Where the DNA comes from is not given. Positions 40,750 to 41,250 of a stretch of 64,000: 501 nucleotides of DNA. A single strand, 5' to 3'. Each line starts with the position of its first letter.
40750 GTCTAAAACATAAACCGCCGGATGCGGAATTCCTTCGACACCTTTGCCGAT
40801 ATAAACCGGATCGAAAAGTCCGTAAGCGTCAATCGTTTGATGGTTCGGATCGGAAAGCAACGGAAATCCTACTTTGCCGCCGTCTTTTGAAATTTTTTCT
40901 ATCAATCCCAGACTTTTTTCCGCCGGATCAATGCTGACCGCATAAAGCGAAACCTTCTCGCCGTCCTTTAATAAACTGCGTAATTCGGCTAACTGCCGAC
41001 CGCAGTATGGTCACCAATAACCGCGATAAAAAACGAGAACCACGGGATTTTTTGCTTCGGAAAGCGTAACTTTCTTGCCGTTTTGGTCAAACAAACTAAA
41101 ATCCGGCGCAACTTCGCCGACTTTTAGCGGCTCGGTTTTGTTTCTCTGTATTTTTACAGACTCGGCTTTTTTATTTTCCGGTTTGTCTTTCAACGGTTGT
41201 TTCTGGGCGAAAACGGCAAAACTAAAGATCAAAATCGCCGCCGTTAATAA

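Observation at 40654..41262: Candidate selenoprotein: redoxin/peroxiredoxin-like gene with UGA at the redox-Cys position and a SECIS-like hairpin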

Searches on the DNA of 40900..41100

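Call 29: search_rna_families(source=window, start=40900, end=41100, threshold=evalue, max_evalue=10)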
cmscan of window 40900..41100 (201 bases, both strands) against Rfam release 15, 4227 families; matches with E-value up to 10: 1.
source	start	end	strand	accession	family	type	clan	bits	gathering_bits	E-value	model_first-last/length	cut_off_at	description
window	40954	41021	-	RF01759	sucC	Cis-reg;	-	12.4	50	5.5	1-70/70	no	sucC RNA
